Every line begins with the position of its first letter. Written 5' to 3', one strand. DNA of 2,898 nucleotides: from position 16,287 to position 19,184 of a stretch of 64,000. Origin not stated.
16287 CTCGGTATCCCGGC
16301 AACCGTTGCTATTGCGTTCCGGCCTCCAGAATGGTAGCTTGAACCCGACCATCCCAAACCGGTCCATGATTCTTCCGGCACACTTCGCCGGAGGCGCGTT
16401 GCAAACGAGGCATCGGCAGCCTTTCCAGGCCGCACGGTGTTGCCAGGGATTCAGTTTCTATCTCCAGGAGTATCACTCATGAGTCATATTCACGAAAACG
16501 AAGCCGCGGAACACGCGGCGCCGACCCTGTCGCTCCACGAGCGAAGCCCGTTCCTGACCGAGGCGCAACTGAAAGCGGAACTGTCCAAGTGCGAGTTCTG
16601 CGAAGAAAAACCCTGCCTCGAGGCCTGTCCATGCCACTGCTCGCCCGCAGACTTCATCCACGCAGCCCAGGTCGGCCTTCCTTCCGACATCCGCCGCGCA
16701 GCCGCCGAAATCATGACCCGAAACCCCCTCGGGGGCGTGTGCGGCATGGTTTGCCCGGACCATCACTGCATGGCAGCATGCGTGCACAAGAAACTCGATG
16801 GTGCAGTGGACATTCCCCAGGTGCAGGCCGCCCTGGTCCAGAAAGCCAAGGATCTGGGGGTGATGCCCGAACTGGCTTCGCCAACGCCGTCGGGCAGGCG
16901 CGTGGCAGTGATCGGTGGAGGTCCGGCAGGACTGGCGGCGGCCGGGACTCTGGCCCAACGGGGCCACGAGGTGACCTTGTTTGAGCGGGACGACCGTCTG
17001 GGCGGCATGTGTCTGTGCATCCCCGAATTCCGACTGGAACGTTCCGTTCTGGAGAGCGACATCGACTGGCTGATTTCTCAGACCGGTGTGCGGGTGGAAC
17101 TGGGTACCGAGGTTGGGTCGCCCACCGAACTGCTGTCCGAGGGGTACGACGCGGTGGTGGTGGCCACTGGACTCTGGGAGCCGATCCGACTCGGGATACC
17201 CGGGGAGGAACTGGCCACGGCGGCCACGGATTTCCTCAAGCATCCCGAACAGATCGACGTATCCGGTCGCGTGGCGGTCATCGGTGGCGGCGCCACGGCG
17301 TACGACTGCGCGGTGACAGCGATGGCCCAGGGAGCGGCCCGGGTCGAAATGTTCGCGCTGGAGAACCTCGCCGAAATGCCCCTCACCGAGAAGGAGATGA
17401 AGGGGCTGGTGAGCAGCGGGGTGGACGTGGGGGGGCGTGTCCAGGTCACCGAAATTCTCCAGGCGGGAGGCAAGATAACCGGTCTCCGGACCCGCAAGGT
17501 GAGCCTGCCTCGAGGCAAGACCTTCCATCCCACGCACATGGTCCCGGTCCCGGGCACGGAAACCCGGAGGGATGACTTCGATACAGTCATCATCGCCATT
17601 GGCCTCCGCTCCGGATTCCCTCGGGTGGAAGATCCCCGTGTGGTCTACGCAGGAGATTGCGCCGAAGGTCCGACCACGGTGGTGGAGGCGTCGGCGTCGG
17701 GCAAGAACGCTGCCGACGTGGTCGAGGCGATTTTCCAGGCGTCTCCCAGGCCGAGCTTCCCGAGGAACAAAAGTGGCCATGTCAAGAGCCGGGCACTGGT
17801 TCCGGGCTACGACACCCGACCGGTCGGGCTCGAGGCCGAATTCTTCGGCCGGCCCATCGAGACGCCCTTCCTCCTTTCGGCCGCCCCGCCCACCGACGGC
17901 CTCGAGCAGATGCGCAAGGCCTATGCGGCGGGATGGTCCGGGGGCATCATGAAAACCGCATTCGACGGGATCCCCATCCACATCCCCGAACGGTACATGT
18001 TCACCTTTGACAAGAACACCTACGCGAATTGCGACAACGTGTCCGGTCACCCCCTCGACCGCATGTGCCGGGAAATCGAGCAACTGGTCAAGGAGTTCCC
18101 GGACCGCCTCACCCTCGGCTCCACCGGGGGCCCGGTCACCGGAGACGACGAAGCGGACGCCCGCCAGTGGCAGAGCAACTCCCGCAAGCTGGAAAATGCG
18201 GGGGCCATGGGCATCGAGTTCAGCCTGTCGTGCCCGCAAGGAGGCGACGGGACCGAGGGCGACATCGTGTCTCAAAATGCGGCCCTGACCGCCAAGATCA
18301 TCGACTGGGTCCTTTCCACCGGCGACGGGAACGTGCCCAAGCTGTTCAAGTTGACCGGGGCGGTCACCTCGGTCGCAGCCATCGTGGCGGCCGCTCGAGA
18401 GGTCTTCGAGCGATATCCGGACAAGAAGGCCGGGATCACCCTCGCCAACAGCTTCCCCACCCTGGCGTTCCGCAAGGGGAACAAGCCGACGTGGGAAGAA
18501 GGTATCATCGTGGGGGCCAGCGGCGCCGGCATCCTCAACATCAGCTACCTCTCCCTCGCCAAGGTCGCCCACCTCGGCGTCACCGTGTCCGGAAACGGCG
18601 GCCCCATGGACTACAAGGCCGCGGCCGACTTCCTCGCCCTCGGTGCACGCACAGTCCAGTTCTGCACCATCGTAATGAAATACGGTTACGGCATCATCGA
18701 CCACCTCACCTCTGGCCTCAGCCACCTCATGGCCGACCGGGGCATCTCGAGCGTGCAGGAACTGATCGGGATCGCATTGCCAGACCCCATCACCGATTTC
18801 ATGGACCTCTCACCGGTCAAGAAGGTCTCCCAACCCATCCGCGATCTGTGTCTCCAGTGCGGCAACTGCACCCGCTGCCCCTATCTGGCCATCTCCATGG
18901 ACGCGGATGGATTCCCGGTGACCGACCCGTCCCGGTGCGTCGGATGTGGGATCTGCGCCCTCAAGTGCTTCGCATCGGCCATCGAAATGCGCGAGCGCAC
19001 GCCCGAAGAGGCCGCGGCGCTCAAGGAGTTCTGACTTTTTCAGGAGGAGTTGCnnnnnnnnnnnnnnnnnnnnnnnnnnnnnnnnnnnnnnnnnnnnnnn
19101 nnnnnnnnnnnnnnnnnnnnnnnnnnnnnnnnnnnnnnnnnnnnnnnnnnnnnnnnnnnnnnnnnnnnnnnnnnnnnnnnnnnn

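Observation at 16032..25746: ygfK-ssnA plus ygeW module with non-canonical partners (OAT, OTC, TrpB-like PLP enzyme): candidate variant of the anaerobic uric-acid/ureide catabolic pathway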

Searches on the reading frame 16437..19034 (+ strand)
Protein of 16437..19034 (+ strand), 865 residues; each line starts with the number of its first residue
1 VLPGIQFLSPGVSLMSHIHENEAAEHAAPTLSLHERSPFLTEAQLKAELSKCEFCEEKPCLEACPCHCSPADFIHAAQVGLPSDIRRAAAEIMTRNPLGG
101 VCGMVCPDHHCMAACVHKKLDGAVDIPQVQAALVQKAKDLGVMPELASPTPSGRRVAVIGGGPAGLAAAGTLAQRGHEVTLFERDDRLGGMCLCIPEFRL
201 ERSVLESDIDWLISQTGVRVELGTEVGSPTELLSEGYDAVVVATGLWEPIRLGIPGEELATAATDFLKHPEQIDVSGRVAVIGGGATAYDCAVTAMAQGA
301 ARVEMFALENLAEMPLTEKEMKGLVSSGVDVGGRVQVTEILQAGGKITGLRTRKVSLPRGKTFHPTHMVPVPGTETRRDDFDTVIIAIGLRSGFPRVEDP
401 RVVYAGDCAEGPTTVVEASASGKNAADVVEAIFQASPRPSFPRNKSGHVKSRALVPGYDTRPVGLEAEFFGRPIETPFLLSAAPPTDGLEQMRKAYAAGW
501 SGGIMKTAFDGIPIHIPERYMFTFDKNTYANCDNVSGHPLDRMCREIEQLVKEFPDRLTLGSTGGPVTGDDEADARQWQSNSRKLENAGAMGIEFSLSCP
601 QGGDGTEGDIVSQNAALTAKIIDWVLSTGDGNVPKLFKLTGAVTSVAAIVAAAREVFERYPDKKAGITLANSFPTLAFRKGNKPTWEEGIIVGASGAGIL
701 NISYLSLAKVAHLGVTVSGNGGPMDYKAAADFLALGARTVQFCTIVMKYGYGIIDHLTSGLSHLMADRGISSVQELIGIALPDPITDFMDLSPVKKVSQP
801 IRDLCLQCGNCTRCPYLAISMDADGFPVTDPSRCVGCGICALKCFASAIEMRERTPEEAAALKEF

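Call 5: search_protein_families(library=ncbifam, proteins=[window:16437-19034:+])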
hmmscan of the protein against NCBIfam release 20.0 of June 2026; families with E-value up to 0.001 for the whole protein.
window:16437-19034:+ (865 aa): 86 families (the best 25 are shown)
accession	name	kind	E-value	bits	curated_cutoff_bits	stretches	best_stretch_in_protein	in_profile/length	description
NF009410.0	PRK12771.1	subfamily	1.5e-70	238.4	516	1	51-391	41-381/566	NAD(P)-binding protein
NF006183.0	PRK08318.1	equivalog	3.6e-57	194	335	1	465-857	4-403/422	NAD-dependent dihydropyrimidine dehydrogenase subunit PreA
TIGR01318.1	gltD_gamma_fam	subfamily_domain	1.4e-50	172.3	482.95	1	41-392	31-398/467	glutamate synthase, small subunit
TIGR01316.1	gltA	equivalog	1.3e-49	169.3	471.75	1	40-392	16-387/449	NADPH-dependent glutamate synthase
NF009454.0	PRK12814.1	equivalog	2.6e-45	154.9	916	1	54-389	99-434/657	putative NADPH-dependent glutamate synthase small subunit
NF009408.0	PRK12769.1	equivalog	2.6e-45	154.7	1003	1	40-391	215-583/659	formate-dependent uric acid utilization protein AegA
TIGR03315.1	Se_ygfK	equivalog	1.5e-44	151.7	835.3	1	55-428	442-834/1012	putative selenate reductase subunit YgfK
NF009414.0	PRK12778.1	equivalog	2e-44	152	1103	1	32-392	311-686/752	bifunctional dihydroorotate dehydrogenase B NAD binding subunit/NADPH-dependent glutamate synthase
NF010590.0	PRK13984.1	equivalog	1.4e-42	145.7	946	1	43-355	183-508/611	putative oxidoreductase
TIGR01317.1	GOGAT_sm_gam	subfamily_domain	8.8e-42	143.6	447.7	1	23-390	12-412/485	glutamate synthase small subunit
NF009409.0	PRK12770.1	subfamily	2.1e-39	135.6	343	1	149-395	14-290/360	putative glutamate synthase subunit beta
NF009451.0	PRK12809.1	equivalog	1.3e-37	129.4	1154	1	42-390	200-565/639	formate-dependent uric acid utilization protein YgfT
NF009413.0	PRK12775.1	equivalog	2.8e-33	114.8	1895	1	47-391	328-685/1006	putative trifunctional 2-polyprenylphenol hydroxylase/glutamate synthase subunit beta/ferritin domain-containing protein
NF045663.1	diclust_near_Sec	equivalog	2.6e-29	101.9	530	1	44-257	4-202/759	pyridine nucleotide-disulfide oxidoreductase/dicluster-binding protein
NF045599.1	bili_reduct_long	exception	1.1e-23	83.3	750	1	149-426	377-638/641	bilirubin reductase, long form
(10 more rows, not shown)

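Call 6: search_protein_families(library=pfam, proteins=[window:16437-19034:+])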
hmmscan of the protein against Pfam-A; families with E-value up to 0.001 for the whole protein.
window:16437-19034:+ (865 aa): 17 families
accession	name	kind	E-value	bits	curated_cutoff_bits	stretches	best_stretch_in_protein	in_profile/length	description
PF07992.20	Pyr_redox_2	-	1.6e-25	90.5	26.1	1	155-422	2-291/291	Pyridine nucleotide-disulphide oxidoreductase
PF14691.11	Fer4_20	-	7.1e-16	58.5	25.8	1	37-138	9-109/113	Dihydroprymidine dehydrogenase domain II, 4Fe-4S cluster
PF13738.12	Pyr_redox_3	-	5.3e-11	42.8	30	1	239-344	127-242/305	Pyridine nucleotide-disulphide oxidoreductase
PF13450.12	NAD_binding_8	-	2.5e-10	40.9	21.9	1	158-195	1-38/68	NAD(P)-binding Rossmann-like domain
PF00070.33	Pyr_redox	-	1.1e-08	35.9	22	1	155-189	1-35/82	Pyridine nucleotide-disulphide oxidoreductase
PF01266.30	DAO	-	8.4e-08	32.6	27.9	1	155-189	1-35/353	FAD dependent oxidoreductase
PF12831.13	FAD_oxidored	-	1.8e-07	31.2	27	1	156-192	2-38/416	FAD dependent oxidoreductase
PF01134.28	GIDA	-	3.2e-07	30.2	22.1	1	156-211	2-58/391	Glucose inhibited division protein A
PF01593.30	Amino_oxidase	-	3.3e-07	30.4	19.8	1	164-190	2-28/443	Flavin containing amine oxidoreductase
PF03486.20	HI0933_like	-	3.8e-07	30.2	50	1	155-189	2-36/244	HI0933-like protein Rossmann domain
PF00890.30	FAD_binding_2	-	1.3e-05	25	20.4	1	156-190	2-36/414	FAD binding domain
PF01494.25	FAD_binding_3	-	4.2e-05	23.4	22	1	156-186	4-34/349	FAD binding domain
PF13241.12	NAD_binding_7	-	6.8e-05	23.8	22.1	0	152-210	6-60/104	Putative NAD(P)-binding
PF13187.11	Fer4_9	-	0.00011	22.6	27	1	805-848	2-51/52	4Fe-4S dicluster domain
PF00037.32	Fer4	-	0.00017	21.7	21.1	1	827-850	1-24/24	4Fe-4S binding domain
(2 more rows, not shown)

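Call 31: find_related_loci(query=A2, collection=metagenome_contigs, flank=10000)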
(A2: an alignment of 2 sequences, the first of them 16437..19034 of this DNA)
Query A2 (865 aa) in metagenome_contigs; peptide patterns used: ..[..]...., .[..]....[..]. (x = any residue, [..] = any of these).
599 stretches matched a pattern (row limit reached: there are more); 328 encode a relative of the query (tblastn E <= 1e-3); the best 80 are kept; 80 distinct loci.
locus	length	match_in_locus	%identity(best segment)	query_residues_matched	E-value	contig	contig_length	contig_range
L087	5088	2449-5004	60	13-864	0e+0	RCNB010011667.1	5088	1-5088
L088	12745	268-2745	68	33-856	0e+0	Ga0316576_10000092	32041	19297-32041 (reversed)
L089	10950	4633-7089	61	39-864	0e+0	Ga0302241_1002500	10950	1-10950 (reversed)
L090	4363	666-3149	61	29-855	0e+0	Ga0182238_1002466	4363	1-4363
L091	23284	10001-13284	60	39-864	0e+0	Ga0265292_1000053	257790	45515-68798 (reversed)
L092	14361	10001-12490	61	31-864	0e+0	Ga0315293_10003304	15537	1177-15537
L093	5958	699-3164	62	39-864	0e+0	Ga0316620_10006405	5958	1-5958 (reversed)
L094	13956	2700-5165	61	39-864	0e+0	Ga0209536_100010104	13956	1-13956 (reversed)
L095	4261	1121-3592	61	39-865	0e+0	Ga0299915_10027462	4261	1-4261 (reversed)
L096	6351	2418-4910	60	30-864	0e+0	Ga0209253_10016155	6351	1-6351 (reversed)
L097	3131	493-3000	58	39-864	0e+0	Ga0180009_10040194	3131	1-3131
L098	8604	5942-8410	60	39-864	0e+0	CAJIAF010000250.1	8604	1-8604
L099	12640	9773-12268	58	31-865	0e+0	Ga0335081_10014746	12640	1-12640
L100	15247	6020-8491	59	37-864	0e+0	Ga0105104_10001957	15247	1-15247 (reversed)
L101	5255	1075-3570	58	31-865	0e+0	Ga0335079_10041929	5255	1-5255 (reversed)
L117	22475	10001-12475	60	36-864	0e+0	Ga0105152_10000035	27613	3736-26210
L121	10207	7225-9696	59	37-864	0e+0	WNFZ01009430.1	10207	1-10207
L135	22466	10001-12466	60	39-864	0e+0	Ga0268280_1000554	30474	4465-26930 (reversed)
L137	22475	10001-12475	60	37-864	0e+0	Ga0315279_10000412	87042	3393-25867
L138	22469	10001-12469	61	39-864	0e+0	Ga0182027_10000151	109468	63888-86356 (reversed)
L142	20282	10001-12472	58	37-864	0e+0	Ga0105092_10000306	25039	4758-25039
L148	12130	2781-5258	59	37-864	0e+0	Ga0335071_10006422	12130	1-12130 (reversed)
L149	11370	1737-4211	60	37-864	0e+0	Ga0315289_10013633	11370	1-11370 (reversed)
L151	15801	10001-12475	58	37-864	0e+0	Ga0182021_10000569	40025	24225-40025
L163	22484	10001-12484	59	35-864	0e+0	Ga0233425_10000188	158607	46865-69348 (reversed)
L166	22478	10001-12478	59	36-865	0e+0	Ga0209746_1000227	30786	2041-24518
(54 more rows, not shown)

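Call 46: search_protein_families(library=ncbifam, proteins=[L092:8554-9798:+, L092:5373-6371:+, L092:6451-7470:+], max_evalue=1e-8)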
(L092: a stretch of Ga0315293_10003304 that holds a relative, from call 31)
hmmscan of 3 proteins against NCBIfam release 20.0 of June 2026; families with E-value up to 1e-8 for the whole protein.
L092:8554-9798:+ (415 aa): 32 families (the best 25 are shown)
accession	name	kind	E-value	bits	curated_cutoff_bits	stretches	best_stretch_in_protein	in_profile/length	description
NF006050.0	PRK08197.1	equivalog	3.3e-78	263.2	303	1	4-385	4-386/406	threonine synthase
NF004170.0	PRK05638.1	equivalog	3.5e-63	213.7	421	1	9-387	2-362/442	threonine synthase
TIGR00260.1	thrC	equivalog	3.2e-58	197.5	167.1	1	60-383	1-338/340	threonine synthase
NF005035.0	PRK06450.1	equivalog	9.3e-47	159.5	301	1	9-382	4-336/338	threonine synthase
NF006205.0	PRK08329.1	equivalog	6e-45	153.7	358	1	9-382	2-345/347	threonine synthase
NF004996.0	PRK06381.1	equivalog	3e-43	148.1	266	1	81-379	14-317/319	threonine synthase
NF006390.0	PRK08639.1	equivalog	4.2e-27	95.2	421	1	82-379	25-314/418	threonine ammonia-lyase IlvA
TIGR01127.1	ilvA_1Cterm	equivalog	7.7e-25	87.7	378.75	1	95-384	12-288/380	threonine ammonia-lyase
NF006094.0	PRK08246.1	subfamily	2.1e-24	86.5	331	1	98-379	37-303/310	serine/threonine dehydratase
NF005292.0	PRK06815.1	equivalog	2e-22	79.7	371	1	78-373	17-301/320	threonine/serine dehydratase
TIGR01124.1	ilvA_2Cterm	equivalog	2e-22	79.5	411.3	1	83-379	18-304/499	threonine ammonia-lyase, biosynthetic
NF009130.0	PRK12483.1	subfamily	7.4e-22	77.6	801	1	83-379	38-324/521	threonine ammonia-lyase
NF006674.0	PRK09224.1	subfamily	3.1e-21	75.6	577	1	85-379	28-312/508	threonine ammonia-lyase IlvA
NF004771.0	PRK06110.1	equivalog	5.1e-21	75.1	317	1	83-379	22-306/323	threonine dehydratase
TIGR02079.1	THD1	equivalog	7.7e-20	71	440.55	1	83-384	17-309/410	threonine ammonia-lyase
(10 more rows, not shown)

L092:5373-6371:+ (333 aa): 15 families
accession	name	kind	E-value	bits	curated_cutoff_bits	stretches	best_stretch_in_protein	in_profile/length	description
TIGR00658.1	orni_carb_tr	equivalog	3.2e-77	259.7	280.85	1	4-333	1-303/304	ornithine carbamoyltransferase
NF001986.0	PRK00779.1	subfamily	3.5e-77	259.6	306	1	2-332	4-303/307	ornithine carbamoyltransferase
TIGR04384.1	putr_carbamoyl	exception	5.9e-70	236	500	1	5-331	1-305/330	putrescine carbamoyltransferase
NF003384.0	PRK04523.1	equivalog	1.6e-65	221.3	288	1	3-331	3-331/336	N-acetylornithine carbamoyltransferase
NF011380.0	PRK14805.1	equivalog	2.8e-52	177.7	421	1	4-330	2-297/302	ornithine carbamoyltransferase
NF003286.0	PRK04284.1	subfamily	3.6e-49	167.7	515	1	1-332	4-329/332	ornithine carbamoyltransferase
NF005538.0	PRK07200.1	equivalog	7.2e-40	137.2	453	1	1-256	19-273/396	knotted carbamoyltransferase YgeW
TIGR03316.1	ygeW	equivalog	1.6e-38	132.7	500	1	1-256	16-270/391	knotted carbamoyltransferase YgeW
NF002470.0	PRK01713.1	equivalog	5.2e-38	131.3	545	1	1-296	5-278/334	ornithine carbamoyltransferase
NF009213.0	PRK12562.1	subfamily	1.5e-36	126.5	559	1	3-332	6-331/334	ornithine carbamoyltransferase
TIGR00670.1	asp_carb_tr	equivalog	1.3e-35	123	236.95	1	4-332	1-302/304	aspartate carbamoyltransferase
NF002032.1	PRK00856.1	equivalog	8.2e-35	120.4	263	1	4-332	1-296/297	aspartate carbamoyltransferase catalytic subunit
NF011379.0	PRK14804.1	equivalog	1.5e-32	113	373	1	5-329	8-305/311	ornithine carbamoyltransferase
NF006046.0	PRK08192.1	equivalog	1.7e-20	73.6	512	1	5-333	8-317/339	aspartate carbamoyltransferase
NF008853.0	PRK11891.1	equivalog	3.2e-18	65.6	560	1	4-165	89-236/430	aspartate carbamoyltransferase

L092:6451-7470:+ (340 aa): 15 families
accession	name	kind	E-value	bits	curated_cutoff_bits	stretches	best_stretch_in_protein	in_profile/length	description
NF003384.0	PRK04523.1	equivalog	8.6e-64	215.7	288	1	4-337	4-331/336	N-acetylornithine carbamoyltransferase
NF001986.0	PRK00779.1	subfamily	2.7e-58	197.5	306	1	2-339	4-304/307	ornithine carbamoyltransferase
TIGR04384.1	putr_carbamoyl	exception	2.1e-55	188.1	500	1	5-337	1-305/330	putrescine carbamoyltransferase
TIGR00658.1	orni_carb_tr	equivalog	1.1e-51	175.8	280.85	1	4-339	1-303/304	ornithine carbamoyltransferase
NF011380.0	PRK14805.1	equivalog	6.6e-38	130.5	421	1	5-337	3-298/302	ornithine carbamoyltransferase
NF003286.0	PRK04284.1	subfamily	3.1e-29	102.1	515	1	2-340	5-331/332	ornithine carbamoyltransferase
NF011379.0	PRK14804.1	equivalog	5.1e-29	101.4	373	1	5-335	8-305/311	ornithine carbamoyltransferase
NF002032.1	PRK00856.1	equivalog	1e-25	90.6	263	1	4-337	1-295/297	aspartate carbamoyltransferase catalytic subunit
NF005538.0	PRK07200.1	equivalog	1.1e-25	90.4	453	1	2-304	20-335/396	knotted carbamoyltransferase YgeW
NF009213.0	PRK12562.1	subfamily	3.6e-25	89.1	559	1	10-301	13-276/334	ornithine carbamoyltransferase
TIGR00670.1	asp_carb_tr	equivalog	3.9e-25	88.6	236.95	1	4-339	1-303/304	aspartate carbamoyltransferase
TIGR03316.1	ygeW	equivalog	8.1e-25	87.5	500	1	3-304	18-332/391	knotted carbamoyltransferase YgeW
NF002470.0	PRK01713.1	equivalog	1.8e-24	86.8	545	1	3-256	7-235/334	ornithine carbamoyltransferase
NF006046.0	PRK08192.1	equivalog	3.2e-20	72.6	512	1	2-340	5-318/339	aspartate carbamoyltransferase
NF008853.0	PRK11891.1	equivalog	8.2e-15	54.3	560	1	6-340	91-399/430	aspartate carbamoyltransferase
